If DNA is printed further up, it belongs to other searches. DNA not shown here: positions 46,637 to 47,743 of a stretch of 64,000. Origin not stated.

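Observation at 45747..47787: tRNA-Asn-linked ~2-kb islet bounded by a perfect 33-bp direct repeat, carrying an unassignable two-gene operon (wHTH-like protein + R-x5-H HEPN-like protein)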

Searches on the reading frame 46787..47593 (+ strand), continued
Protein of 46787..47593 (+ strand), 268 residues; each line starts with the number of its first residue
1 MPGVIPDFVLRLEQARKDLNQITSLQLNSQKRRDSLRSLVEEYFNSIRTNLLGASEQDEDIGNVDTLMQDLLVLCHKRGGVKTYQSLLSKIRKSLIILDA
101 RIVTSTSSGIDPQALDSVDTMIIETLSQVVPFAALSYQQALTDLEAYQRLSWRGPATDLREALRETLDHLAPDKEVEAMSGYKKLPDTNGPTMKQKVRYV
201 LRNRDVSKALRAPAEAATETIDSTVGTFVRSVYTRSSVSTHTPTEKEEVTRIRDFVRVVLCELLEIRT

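Call 38: find_encoding_contigs(protein=P0010, flank=8000, max_places=3)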
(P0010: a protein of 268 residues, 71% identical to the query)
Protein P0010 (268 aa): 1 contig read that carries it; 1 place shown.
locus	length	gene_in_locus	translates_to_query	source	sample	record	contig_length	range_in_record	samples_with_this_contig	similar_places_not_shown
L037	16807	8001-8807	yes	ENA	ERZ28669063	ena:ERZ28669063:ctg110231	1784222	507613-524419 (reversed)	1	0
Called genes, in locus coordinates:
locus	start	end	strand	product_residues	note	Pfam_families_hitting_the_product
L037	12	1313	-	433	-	PF13187:Fer4_9 (faint), PF00037:Fer4 (faint), PF12797:Fer4_2 (faint), PF12838:Fer4_7, PF13183:Fer4_8, PF13484:Fer4_16 (weak), PF13534:Fer4_17, PF02754:CCG, +3 more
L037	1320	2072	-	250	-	PF13030:DUF3891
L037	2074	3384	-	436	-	PF01565:FAD_binding_4, PF02913:FAD-oxidase_C (faint)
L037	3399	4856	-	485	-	PF01565:FAD_binding_4, PF02913:FAD-oxidase_C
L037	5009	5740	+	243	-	PF10544:T5orf172, PF13455:MUG113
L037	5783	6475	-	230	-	PF01902:Diphthami_syn_2_N, PF28410:Diphthami_syn_2_C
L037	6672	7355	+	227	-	PF12762:DDE_Tnp_IS1595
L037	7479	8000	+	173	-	-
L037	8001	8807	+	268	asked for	PF18165:pP_pnuc_1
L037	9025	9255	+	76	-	PF13451:zf_Tbcl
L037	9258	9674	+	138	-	PF15594:Imm50 (weak)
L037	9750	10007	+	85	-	-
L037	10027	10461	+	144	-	PF00075:RNase_H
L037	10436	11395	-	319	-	PF00665:rve, PF13683:rve_3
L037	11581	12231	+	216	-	PF05401:NodS (weak), PF13847:Methyltransf_31, PF08241:Methyltransf_11, PF08242:Methyltransf_12, PF13649:Methyltransf_25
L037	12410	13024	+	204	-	-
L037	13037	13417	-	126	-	-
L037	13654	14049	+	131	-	PF13453:Zn_ribbon_TFIIB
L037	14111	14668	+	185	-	PF04011:LemA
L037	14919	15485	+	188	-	PF07963:N_methyl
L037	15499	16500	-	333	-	PF01032:FecCD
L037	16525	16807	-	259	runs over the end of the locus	PF13476:AAA_23 (weak), PF00005:ABC_tran, PF02463:SMC_N (weak), PF13304:AAA_21 (faint)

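Call 39: find_encoding_contigs(protein=P0084, flank=8000, max_places=6)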
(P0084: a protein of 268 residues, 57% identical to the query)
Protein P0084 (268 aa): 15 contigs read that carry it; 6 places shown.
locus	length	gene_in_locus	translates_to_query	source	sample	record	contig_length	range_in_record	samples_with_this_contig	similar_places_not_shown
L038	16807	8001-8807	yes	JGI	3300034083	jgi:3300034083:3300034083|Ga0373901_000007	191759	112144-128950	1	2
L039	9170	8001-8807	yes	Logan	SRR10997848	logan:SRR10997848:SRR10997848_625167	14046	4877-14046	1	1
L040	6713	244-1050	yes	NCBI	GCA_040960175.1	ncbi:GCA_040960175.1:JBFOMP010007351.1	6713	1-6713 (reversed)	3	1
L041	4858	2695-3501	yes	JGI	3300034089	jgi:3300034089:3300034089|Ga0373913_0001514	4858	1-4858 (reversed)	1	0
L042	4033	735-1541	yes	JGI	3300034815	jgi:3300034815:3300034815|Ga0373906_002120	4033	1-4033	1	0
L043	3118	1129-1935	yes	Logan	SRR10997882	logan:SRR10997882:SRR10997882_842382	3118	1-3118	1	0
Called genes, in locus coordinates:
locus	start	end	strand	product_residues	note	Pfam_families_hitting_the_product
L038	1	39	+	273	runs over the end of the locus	PF03695:UPF0149, PF02810:SEC-C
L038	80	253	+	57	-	-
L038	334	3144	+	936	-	PF04313:HSDR_N (faint), PF04851:ResIII, PF00270:DEAD, PF18766:SWI2_SNF2, PF00271:Helicase_C (weak), PF08463:EcoEI_R_C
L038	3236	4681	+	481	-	PF13173:AAA_14, PF13635:DUF4143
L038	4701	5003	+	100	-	-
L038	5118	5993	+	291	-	-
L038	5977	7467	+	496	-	PF01420:Methylase_S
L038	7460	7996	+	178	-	-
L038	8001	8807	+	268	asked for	PF18165:pP_pnuc_1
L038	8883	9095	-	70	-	-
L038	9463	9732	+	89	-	PF02604:PhdYeFM_antitox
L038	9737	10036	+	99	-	PF05016:ParE_toxin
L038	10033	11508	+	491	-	PF12161:HsdM_N, PF02384:N6_Mtase, PF01170:UPF0020 (weak), PF07669:Eco57I (weak)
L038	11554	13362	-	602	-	PF00009:GTP_EFTU, PF01926:MMR_HSR1 (weak), PF02421:FeoB_N (faint), PF22042:EF-G_D2, PF03144:GTP_EFTU_D2, PF00679:EFG_C, PF21018:BipA_C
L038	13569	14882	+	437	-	PF01435:Peptidase_M48, PF00515:TPR_1 (faint), PF07719:TPR_2 (faint), PF14559:TPR_19 (faint), PF13181:TPR_8 (faint), PF13432:TPR_16 (faint), PF21033:RMD1-3 (weak)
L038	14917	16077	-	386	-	PF02085:Cytochrom_CIII (faint), PF14522:Cytochrome_C7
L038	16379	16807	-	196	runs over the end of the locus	PF00025:Arf (faint)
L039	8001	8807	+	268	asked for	PF18165:pP_pnuc_1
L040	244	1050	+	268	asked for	PF18165:pP_pnuc_1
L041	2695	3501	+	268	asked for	PF18165:pP_pnuc_1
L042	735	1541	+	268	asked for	PF18165:pP_pnuc_1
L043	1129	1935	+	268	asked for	PF18165:pP_pnuc_1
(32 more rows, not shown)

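Call 43: search_protein_families(library=pfam, alignment_id=A3, max_evalue=0.00001)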
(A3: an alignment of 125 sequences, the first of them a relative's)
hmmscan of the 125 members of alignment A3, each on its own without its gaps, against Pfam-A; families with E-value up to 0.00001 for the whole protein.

A. member 1, L001:705-2075:- (456 aa): 3 families
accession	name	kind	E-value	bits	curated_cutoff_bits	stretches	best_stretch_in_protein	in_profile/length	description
PF00270.35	DEAD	-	3e-49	167.4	26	1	52-216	1-166/167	DEAD/DEAH box helicase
PF00271.37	Helicase_C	-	6.8e-30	104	23.5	1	256-359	6-110/110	Helicase conserved C-terminal domain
PF04851.21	ResIII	-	6.8e-08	33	22.5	1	53-210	6-162/164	Type III restriction enzyme, res subunit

B. families by the number of members that match (of 125 scanned): 103 families (the first 25 are shown)
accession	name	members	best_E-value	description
PF00271.37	Helicase_C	3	6.8e-30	Helicase conserved C-terminal domain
PF00670.27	AdoHcyase_NAD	3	2.4e-14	S-adenosyl-L-homocysteine hydrolase, NAD binding domain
PF05901.16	Excalibur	3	2.6e-09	Excalibur calcium-binding domain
PF02826.25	2-Hacid_dh_C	3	5.4e-07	D-isomer specific 2-hydroxyacid dehydrogenase, NAD binding domain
PF00732.25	GMC_oxred_N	2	5.2e-57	GMC oxidoreductase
PF05199.19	GMC_oxred_C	2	1.3e-39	GMC oxidoreductase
PF01420.25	Methylase_S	2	5.3e-27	Type I restriction modification DNA specificity domain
PF02384.22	N6_Mtase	2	3e-21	N-6 DNA Methylase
PF12637.14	TSCPD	2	2.6e-10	TSCPD domain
PF04851.21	ResIII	2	3.1e-10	Type III restriction enzyme, res subunit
PF07963.17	N_methyl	2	9.7e-08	Prokaryotic N-terminal methylation motif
PF00890.30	FAD_binding_2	2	4.1e-07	FAD binding domain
PF00476.26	DNA_pol_A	1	1.1e-153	DNA polymerase family A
PF02867.20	Ribonuc_red_lgC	1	4.2e-119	Ribonucleotide reductase, barrel domain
PF10712.14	NAD-GH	1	9.6e-103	NAD-specific glutamate dehydrogenase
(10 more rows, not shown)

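Call 44: search_protein_families(library=padloc, alignment_id=A3, max_evalue=0.00001)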
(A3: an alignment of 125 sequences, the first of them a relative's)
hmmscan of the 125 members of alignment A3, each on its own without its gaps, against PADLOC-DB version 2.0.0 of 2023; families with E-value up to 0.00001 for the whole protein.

A. member 1, L001:705-2075:- (456 aa): 39 families (the best 25 are shown)
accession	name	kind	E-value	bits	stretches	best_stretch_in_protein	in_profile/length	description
PDLC02864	DpdF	-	1.1e-25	88.5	1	53-368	25-338/610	DpdF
PDLC02503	BrxHI|BrxHII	-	8.6e-24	81.8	1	44-371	18-355/698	BrxHI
PDLC03928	PsyrT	-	4.4e-23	79.4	1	53-372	24-349/689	-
PDLC02861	DpdF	-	3.6e-22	76.4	1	52-370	30-345/611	DpdF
PDLC02870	DpdF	-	1.5e-20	71.2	1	46-369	9-331/534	DpdF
PDLC02707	PbeA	-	2.3e-13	47.6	1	248-355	504-614/672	PbeA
PDLC02859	DpdF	-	4.8e-13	46.4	1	267-388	320-446/545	DpdF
PDLC02865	DpdF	-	2.3e-12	43.3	1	262-373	975-1085/1499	DpdF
PDLC02501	BrxHI|BrxHII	-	2.7e-12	43.6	1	45-369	18-353/925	BrxHI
PDLC02897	DpdJ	-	1.5e-11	40.8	1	267-357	358-450/1570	DpdJ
PDLC01089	C3a193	-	1.2e-10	38.4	1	302-367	526-592/983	poss. alt. Cas3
PDLC02862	DpdF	-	1.8e-10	37.4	1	196-369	289-464/811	DpdF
PDLC00192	HamB1|HamB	-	2.5e-10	36.7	1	54-177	272-396/1104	DEAD-box helicase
PDLC02863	DpdF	-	3e-10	37.6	1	239-366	25-152/488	DpdF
PDLC02858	DpdF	-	5e-10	36.6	1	64-367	166-473/504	DpdF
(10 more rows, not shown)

B. families by the number of members that match (of 125 scanned): 342 families (the first 25 are shown)
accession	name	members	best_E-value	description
PDLC03127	Specificity_I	5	4.3e-140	Type I specificity subunit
PDLC03169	Specificity_I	5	1e-70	Type I specificity subunit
PDLC03079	Specificity_I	5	1.7e-68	Type I specificity subunit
PDLC03107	Specificity_I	5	1.9e-61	Type I specificity subunit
PDLC03072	Specificity_I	5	5.6e-56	Type I specificity subunit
PDLC03179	Specificity_I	5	2.9e-55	Type I specificity subunit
PDLC03105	Specificity_I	5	5.7e-49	Type I specificity subunit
PDLC03096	Specificity_I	5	1e-46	Type I specificity subunit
PDLC03090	Specificity_I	5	3e-44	Type I specificity subunit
PDLC03069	Specificity_I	5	2.1e-42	Type I specificity subunit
PDLC03076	Specificity_I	5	5.7e-42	Type I specificity subunit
PDLC03073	Specificity_I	5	3.1e-41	Type I specificity subunit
PDLC04137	mad5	5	4.6e-39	mads_5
PDLC03100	Specificity_I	5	3.6e-37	Type I specificity subunit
PDLC03087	Specificity_I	5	5.6e-37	Type I specificity subunit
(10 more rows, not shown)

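Call 54: search_solved_structures(query=A1, max_evalue=10, show_alignments=2)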
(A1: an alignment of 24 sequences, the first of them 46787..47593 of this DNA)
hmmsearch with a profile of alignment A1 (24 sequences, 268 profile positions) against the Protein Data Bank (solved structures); distinct sequences matched with E-value up to 10: 1.
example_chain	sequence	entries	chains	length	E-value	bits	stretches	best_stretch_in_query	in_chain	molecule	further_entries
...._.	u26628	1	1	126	0.52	12.9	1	193-252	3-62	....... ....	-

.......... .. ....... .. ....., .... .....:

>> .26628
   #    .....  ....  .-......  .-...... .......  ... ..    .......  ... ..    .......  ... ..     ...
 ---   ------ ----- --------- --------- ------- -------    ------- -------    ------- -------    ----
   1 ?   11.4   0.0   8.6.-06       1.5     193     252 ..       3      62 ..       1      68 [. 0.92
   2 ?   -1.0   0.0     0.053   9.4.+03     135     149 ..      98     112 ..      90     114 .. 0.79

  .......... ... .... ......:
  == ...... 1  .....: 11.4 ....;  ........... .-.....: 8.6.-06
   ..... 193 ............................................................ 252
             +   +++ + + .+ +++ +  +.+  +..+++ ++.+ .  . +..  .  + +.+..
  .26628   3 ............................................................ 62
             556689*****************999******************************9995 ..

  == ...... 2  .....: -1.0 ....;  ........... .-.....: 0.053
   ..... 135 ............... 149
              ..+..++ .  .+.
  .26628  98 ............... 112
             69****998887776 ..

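Call 61: search_protein_representatives(alignment_id=A1)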
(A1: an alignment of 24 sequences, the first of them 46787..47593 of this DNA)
Query: 24 sequences, 268 profile positions. Proteins with E-value up to 0.001 (for the whole library): 753; up to 1e-10: 579; up to 1e-30: 319. The best 150 are listed.
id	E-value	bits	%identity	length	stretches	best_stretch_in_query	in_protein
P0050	3.5e-124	430.0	-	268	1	1-267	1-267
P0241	4.2e-106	370.7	-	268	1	1-267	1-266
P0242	1.0e-93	330.1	-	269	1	1-267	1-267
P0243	2.7e-90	318.9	-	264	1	4-267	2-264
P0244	3.1e-88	312.1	-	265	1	1-266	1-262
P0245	4.1e-88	311.7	-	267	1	1-266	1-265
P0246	1.4e-87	310.0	-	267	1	3-266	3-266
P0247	5.5e-87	308.0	-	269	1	3-267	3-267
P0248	2.6e-86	305.8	-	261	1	3-267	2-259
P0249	7.2e-86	304.3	-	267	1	1-267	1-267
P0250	2.4e-85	302.6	-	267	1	1-266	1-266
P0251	8.0e-85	300.9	-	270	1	4-268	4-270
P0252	6.6e-81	288.1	-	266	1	3-266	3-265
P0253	9.7e-81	287.5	-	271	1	1-266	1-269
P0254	1.5e-80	286.9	-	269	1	6-267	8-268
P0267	4.7e-67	242.7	-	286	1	104-267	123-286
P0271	8.5e-67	241.8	-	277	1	107-266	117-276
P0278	8.5e-65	235.2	-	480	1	114-266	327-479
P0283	3.5e-64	233.2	-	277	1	114-266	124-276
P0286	2.8e-63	230.3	-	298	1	5-267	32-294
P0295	7.5e-62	225.6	-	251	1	108-267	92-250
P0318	1.6e-58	214.7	-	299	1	13-267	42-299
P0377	9.5e-53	195.7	-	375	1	20-267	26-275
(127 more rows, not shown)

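Call 63: search_protein_families(library=pfam, proteins=[L026:3680-8146:+, L027:4123-7848:-, L022:5-3733:+, L011:412-4449:-, L010:753-3833:-, L008:6999-10043:-, L003:975-3689:-], max_evalue=0.0001)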
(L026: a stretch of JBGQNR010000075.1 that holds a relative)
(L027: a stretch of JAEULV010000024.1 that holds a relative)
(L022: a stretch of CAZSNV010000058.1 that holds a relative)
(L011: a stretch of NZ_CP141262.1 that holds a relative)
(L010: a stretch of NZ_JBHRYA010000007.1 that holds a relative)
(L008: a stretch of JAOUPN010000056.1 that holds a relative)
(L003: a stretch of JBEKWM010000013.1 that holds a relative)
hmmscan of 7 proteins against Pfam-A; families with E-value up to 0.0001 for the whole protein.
L026:3680-8146:+ (1488 aa): 4 families
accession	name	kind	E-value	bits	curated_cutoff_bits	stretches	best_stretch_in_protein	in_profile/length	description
PF02384.22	N6_Mtase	-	6.4e-15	55.7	20.4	1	396-668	4-249/311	N-6 DNA Methylase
PF07669.17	Eco57I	-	1.1e-13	52.1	25.3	1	536-632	76-169/171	Eco57I restriction-modification methylase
PF20473.4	MmeI_Mtase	-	3.2e-07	30.2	27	1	429-600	13-199/259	MmeI, DNA-methyltransferase domain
PF00717.28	Peptidase_S24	-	3.6e-07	30.3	23.3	1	1342-1477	5-115/116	Peptidase S24-like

L027:4123-7848:- (1241 aa): 3 families
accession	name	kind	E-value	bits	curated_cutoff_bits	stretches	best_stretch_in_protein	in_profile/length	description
PF02867.20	Ribonuc_red_lgC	-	4.2e-119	399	23.9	2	198-733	2-444/523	Ribonucleotide reductase, barrel domain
PF08471.15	Ribonuc_red_2_N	-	1.6e-42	144.3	27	1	31-147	1-103/103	Class II vitamin B12-dependent ribonucleotide reductase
PF12637.14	TSCPD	-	2.6e-10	40.9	22.8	1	987-1084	3-85/88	TSCPD domain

L022:5-3733:+ (1242 aa): 2 families
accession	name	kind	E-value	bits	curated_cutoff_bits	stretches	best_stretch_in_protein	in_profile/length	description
PF00271.37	Helicase_C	-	1.4e-12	48.3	23.5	1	452-518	44-108/110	Helicase conserved C-terminal domain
PF09369.15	MZB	-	3.3e-10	40.9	24.2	1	988-1066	3-80/80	MrfA Zn-binding domain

L011:412-4449:- (1345 aa): 0 families

L010:753-3833:- (1026 aa): 0 families

L008:6999-10043:- (1014 aa): 1 family
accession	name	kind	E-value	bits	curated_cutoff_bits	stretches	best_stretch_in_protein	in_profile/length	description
PF00959.24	Phage_lysozyme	-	4.2e-05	24.3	22.3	0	535-681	2-102/125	Phage lysozyme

L003:975-3689:- (904 aa): 3 families
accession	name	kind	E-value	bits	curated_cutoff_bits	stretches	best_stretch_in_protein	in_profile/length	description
PF02896.24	PEP-utilizers_C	-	1.9e-76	257.5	22.8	1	551-900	9-291/293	PEP-utilising enzyme, PEP-binding domain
PF01326.24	PPDK_N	-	1.3e-57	196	27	2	66-384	77-327/328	Pyruvate phosphate dikinase, AMP/ATP-binding domain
PF00391.29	PEP-utilizers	-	2.8e-23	81.8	23.1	1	450-530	4-72/72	PEP-utilising enzyme, mobile domain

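Call 68: search_dna_similar(query=window:46787-47593:+, collection=plasmids, mode=protein, max_rows=25)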
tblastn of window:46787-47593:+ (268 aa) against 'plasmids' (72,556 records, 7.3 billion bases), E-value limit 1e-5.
No match.

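Call 69: search_dna_similar(query=window:46787-47593:+, collection=phages, mode=protein, max_rows=15)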
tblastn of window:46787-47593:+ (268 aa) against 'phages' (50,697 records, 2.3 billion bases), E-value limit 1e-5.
No match.

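Call 70: find_related_loci(query=A1, collection=viral_contigs, flank=8000)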
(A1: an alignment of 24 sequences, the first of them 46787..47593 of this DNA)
Query A1 (268 aa) in viral_contigs; peptide patterns used: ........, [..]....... (x = any residue, [..] = any of these).
13 stretches matched a pattern, but none encodes a relative of the query by tblastn (E <= 1e-3).

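Call 71: find_encoding_contigs(protein=P0061, flank=7000, max_places=2)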
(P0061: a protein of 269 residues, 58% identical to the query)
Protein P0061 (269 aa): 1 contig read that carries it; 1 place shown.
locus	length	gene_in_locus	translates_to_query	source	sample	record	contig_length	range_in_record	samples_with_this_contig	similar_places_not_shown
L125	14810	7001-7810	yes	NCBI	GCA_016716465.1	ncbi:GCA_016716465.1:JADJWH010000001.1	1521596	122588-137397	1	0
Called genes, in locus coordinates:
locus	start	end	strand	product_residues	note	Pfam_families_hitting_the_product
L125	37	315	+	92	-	PF09722:Xre_MbcA_ParS_C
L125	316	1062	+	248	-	PF08808:RES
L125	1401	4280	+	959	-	PF04313:HSDR_N (weak), PF00270:DEAD, PF04851:ResIII, PF18766:SWI2_SNF2, PF00271:Helicase_C, PF08463:EcoEI_R_C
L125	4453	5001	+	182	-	PF10543:ORF6N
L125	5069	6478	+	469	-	PF01420:Methylase_S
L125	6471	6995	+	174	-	-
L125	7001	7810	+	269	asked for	PF18165:pP_pnuc_1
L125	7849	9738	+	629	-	PF03235:GmrSD_N, PF07510:GmrSD_C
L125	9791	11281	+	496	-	PF12161:HsdM_N, PF02384:N6_Mtase, PF01170:UPF0020 (weak), PF07669:Eco57I (weak)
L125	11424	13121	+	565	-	PF09423:PhoD, PF19050:PhoD_2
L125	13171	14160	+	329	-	-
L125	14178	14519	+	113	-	-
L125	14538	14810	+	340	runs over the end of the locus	-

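Call 72: find_encoding_contigs(protein=P0114, flank=7000, max_places=2)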
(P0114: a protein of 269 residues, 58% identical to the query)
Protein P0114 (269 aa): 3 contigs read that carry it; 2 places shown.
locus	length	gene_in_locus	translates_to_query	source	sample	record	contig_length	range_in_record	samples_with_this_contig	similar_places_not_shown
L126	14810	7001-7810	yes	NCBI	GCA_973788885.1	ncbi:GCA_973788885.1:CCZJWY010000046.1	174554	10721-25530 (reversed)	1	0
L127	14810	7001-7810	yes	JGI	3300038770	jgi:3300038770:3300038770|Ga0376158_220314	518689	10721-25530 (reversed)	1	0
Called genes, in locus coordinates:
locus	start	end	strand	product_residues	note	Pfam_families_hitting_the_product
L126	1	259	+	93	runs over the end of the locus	-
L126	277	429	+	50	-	PF10543:ORF6N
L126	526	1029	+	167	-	PF10543:ORF6N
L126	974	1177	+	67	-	-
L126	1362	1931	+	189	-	PF10881:DUF2726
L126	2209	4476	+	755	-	PF04313:HSDR_N (faint), PF00270:DEAD, PF04851:ResIII, PF18766:SWI2_SNF2, PF00271:Helicase_C (weak)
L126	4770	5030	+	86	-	PF08463:EcoEI_R_C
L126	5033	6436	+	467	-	PF01420:Methylase_S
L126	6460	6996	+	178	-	-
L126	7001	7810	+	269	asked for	PF18165:pP_pnuc_1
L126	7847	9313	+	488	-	PF12161:HsdM_N, PF02384:N6_Mtase, PF01170:UPF0020 (weak), PF07669:Eco57I (weak)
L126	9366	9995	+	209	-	PF04250:DUF429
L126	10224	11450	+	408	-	PF00248:Aldo_ket_red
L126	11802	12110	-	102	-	PF08734:GYD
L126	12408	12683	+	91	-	-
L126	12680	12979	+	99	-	-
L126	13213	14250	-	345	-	PF04280:Tim44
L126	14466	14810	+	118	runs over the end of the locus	-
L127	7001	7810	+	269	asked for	PF18165:pP_pnuc_1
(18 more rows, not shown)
